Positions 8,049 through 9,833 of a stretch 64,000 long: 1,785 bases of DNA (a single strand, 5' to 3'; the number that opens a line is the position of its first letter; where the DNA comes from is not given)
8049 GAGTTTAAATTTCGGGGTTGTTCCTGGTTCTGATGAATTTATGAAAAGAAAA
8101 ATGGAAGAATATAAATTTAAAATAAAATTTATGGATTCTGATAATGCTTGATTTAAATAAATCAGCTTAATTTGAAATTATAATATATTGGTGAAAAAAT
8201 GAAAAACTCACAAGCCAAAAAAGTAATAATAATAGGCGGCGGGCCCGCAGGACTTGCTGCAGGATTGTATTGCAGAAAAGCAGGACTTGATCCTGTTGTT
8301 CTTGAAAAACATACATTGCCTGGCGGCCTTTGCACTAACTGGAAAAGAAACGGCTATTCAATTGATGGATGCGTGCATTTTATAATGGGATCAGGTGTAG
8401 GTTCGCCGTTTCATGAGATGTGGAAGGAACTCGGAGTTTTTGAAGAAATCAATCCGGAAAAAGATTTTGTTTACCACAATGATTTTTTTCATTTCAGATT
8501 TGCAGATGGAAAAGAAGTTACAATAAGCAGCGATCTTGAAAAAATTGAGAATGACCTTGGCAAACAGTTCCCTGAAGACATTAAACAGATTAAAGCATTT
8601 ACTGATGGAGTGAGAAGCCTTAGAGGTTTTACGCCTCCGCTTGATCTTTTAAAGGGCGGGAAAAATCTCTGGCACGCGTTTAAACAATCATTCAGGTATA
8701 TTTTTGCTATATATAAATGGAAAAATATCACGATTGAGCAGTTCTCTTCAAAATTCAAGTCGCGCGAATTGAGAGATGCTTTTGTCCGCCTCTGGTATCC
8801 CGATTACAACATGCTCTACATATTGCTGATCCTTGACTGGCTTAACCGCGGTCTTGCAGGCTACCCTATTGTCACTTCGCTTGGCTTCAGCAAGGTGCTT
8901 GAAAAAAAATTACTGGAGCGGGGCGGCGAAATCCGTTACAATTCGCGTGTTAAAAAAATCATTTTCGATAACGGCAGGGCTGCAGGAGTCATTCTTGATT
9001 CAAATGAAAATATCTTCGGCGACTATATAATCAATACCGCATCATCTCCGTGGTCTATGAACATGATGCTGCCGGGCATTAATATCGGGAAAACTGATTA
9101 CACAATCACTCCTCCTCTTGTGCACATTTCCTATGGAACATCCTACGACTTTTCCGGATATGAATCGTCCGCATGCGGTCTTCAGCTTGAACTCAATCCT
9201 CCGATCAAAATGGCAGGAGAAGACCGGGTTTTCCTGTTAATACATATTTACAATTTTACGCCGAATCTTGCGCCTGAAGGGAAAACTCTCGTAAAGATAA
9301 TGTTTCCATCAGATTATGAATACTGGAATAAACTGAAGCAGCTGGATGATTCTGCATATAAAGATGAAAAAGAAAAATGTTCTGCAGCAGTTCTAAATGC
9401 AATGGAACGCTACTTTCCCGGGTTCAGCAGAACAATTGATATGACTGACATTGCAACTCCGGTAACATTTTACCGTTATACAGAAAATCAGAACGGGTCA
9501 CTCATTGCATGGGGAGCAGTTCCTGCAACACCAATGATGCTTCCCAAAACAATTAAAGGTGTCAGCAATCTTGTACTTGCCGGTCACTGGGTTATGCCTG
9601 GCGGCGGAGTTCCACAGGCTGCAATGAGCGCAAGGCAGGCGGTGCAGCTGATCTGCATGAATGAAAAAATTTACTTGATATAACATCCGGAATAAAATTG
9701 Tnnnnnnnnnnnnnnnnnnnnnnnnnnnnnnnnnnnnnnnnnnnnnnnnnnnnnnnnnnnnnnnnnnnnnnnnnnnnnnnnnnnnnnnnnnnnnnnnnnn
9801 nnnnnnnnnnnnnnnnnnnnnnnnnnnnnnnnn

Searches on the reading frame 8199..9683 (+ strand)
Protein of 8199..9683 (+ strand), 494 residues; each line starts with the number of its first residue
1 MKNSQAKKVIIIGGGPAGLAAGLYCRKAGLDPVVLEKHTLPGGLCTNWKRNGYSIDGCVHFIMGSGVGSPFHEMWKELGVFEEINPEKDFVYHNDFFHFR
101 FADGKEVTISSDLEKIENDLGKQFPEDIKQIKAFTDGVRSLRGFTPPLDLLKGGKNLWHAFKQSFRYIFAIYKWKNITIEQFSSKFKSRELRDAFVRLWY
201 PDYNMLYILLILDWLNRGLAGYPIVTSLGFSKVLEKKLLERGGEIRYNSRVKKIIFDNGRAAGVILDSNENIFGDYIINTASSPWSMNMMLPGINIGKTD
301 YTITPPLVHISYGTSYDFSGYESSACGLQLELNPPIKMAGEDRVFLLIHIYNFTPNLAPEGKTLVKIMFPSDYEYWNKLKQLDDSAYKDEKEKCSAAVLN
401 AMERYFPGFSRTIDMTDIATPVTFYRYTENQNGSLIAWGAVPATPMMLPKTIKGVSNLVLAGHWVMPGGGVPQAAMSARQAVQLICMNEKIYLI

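Call 3: search_protein_families(library=pfam, proteins=[window:8199-9683:+], max_evalue=0.01)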
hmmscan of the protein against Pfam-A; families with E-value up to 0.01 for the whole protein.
window:8199-9683:+ (494 aa): 12 families
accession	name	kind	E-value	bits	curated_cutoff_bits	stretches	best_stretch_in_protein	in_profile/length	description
PF01593.30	Amino_oxidase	-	1.9e-16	60.8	19.8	1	17-485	2-442/443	Flavin containing amine oxidoreductase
PF13450.12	NAD_binding_8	-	2.4e-13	50.6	21.9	1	11-78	1-68/68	NAD(P)-binding Rossmann-like domain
PF01266.30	DAO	-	2.8e-11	44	27.9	1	8-43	1-36/353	FAD dependent oxidoreductase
PF07992.20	Pyr_redox_2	-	2e-07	31.2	26.1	1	7-46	1-41/291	Pyridine nucleotide-disulphide oxidoreductase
PF13738.12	Pyr_redox_3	-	2.7e-07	30.6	30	1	10-51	1-42/305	Pyridine nucleotide-disulphide oxidoreductase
PF12831.13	FAD_oxidored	-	2.9e-07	30.6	27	1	9-47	2-40/416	FAD dependent oxidoreductase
PF00890.30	FAD_binding_2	-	4.4e-07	29.9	20.4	1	9-43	2-36/414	FAD binding domain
PF03486.20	HI0933_like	-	8e-06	25.9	50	1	8-40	2-34/244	HI0933-like protein Rossmann domain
PF01494.25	FAD_binding_3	-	1.5e-05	24.9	22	1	8-39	3-34/349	FAD binding domain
PF01946.23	Thi4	-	0.00033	20.4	26.2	1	7-43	18-55/235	Thi4 family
PF00070.33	Pyr_redox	-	0.0025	18.7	22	0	230-266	42-79/82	Pyridine nucleotide-disulphide oxidoreductase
PF05834.18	Lycopene_cycl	-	0.004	16.7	23.4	0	9-36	2-31/380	Lycopene cyclase protein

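Call 4: search_protein_families(library=ncbifam, proteins=[window:8199-9683:+], max_evalue=0.01)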
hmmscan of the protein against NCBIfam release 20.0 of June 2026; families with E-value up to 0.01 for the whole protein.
window:8199-9683:+ (494 aa): 67 families (the best 25 are shown)
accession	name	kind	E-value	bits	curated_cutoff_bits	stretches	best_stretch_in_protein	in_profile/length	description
TIGR02730.1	carot_isom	equivalog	6e-34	117.7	586.9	1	9-478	3-481/493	carotenoid isomerase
TIGR02734.1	crtI_fam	subfamily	3.7e-25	88.6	238.1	2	9-139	1-126/504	phytoene desaturase family protein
TIGR02733.1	desat_CrtD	equivalog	6.2e-23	81.2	549.7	2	231-487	235-490/492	C-3',4' desaturase CrtD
NF045637.1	carotdesatCrtDProt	equivalog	1.4e-18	66.7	580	3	386-486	382-483/485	1-hydroxycarotenoid 3,4-desaturase CrtD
NF042421.1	hydcarot_desat_CrtD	equivalog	2.3e-15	56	500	2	7-270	2-266/487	1-hydroxycarotenoid 3,4-desaturase CrtD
NF005560.0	PRK07233.1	equivalog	1.5e-14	53.7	252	1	8-84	2-76/435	hypothetical protein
TIGR03467.1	HpnE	equivalog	7.1e-14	51.9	283.05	1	9-65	1-59/430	hydroxysqualene dehydroxylase HpnE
NF058655.1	CrtID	equivalog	2.1e-11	43.4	640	1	9-126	1-113/478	bifunctional phytoene desaturase/3,4-desaturase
NF005548.0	PRK07208.1-4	equivalog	2.2e-09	36.5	389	1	5-83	2-78/488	hypothetical protein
NF045689.1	BCarotKetCrtO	equivalog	3.9e-09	35.6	1000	1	5-47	2-44/563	beta-carotene ketolase CrtO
TIGR01292.1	TRX_reduct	equivalog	1.8e-08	33.5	343.45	1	8-80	2-72/300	thioredoxin-disulfide reductase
NF005547.0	PRK07208.1-3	equivalog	4.3e-08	32.3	380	1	5-60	3-58/465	hypothetical protein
TIGR02731.1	phytoene_desat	equivalog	1.7e-07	30.4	569.4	1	8-80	1-72/453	15-cis-phytoene desaturase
NF005546.0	PRK07208.1-2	equivalog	2.1e-07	29.9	418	1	5-61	3-60/527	hypothetical protein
TIGR04018.1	Bthiol_YpdA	hypoth_equivalog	2.8e-07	29.7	339.9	1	9-40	2-33/316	YpdA family putative bacillithiol disulfide reductase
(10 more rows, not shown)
